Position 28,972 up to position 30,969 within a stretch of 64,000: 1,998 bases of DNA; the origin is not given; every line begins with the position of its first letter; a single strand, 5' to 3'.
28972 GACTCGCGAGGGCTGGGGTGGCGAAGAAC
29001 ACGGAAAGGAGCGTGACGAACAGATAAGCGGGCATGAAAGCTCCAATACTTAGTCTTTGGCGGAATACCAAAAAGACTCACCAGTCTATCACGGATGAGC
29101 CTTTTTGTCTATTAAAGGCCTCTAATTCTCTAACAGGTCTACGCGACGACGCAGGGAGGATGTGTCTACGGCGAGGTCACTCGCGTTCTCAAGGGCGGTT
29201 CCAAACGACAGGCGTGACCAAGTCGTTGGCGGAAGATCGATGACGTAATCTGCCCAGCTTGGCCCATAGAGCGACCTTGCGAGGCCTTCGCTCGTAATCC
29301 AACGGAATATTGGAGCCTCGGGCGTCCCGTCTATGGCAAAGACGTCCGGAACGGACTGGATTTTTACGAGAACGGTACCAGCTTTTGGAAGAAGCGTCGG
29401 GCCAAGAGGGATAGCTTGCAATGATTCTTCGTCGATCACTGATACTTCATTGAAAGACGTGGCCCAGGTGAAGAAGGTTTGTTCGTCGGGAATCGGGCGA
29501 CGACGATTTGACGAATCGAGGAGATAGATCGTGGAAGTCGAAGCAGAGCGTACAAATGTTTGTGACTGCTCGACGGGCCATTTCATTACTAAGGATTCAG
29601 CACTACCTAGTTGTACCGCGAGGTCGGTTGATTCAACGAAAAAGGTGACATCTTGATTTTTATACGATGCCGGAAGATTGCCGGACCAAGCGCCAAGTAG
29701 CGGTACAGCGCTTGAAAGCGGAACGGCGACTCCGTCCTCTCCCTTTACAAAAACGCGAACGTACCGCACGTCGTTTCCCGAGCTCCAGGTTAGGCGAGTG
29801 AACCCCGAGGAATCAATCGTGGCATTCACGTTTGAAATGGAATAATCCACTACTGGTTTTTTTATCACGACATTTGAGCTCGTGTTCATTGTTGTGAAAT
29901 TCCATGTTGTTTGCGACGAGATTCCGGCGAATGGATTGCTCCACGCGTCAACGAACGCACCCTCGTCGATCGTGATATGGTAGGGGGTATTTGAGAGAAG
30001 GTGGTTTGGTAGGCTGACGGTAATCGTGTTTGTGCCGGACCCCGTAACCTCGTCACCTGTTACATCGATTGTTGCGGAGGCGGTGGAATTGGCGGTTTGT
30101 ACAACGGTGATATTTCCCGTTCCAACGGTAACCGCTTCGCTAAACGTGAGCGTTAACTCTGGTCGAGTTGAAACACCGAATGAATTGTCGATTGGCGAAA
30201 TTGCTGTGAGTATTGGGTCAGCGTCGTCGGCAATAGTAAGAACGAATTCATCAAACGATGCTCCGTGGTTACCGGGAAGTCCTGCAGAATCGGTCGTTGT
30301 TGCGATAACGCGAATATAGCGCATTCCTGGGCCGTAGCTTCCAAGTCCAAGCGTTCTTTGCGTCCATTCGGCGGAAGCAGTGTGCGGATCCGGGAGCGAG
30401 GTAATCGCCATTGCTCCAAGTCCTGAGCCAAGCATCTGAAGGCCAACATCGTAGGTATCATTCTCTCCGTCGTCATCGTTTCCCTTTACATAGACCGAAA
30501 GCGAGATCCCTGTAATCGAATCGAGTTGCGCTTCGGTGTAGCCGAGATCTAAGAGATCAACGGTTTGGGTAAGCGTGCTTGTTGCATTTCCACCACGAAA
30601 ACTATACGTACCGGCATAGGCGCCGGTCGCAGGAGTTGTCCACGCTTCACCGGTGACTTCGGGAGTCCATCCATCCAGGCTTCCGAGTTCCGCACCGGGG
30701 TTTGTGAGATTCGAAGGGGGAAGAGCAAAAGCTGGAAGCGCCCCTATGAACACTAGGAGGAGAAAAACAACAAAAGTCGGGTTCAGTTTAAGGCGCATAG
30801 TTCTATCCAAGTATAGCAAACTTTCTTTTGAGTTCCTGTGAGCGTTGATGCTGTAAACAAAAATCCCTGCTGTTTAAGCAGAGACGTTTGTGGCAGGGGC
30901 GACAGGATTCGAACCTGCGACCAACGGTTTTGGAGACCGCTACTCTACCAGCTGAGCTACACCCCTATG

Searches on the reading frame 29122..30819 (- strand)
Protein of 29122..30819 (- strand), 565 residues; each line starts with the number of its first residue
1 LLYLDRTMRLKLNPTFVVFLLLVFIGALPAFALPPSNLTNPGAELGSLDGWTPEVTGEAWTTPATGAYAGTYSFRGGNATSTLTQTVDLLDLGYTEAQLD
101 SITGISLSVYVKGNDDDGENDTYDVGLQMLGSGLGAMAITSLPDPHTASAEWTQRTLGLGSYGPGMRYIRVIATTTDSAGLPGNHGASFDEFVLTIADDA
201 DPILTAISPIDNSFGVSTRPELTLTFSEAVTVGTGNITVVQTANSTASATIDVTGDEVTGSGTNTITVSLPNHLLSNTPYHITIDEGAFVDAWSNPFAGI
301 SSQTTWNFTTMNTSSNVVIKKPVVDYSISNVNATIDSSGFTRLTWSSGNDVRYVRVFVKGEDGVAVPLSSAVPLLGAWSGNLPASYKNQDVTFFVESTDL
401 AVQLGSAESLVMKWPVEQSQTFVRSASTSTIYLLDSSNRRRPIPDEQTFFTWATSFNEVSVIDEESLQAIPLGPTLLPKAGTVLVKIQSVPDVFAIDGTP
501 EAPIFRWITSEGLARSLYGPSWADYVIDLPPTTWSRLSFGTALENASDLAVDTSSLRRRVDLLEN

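Call 69: search_protein_families(library=pfam, proteins=[window:29122-30819:-], max_evalue=0.00001)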
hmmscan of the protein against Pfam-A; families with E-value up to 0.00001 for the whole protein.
window:29122-30819:- (565 aa): 1 family
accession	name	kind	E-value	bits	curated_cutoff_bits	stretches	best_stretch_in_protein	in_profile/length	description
PF13205.12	Big_5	-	4.7e-13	50.2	23.6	1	198-310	1-105/105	Bacterial Ig-like domain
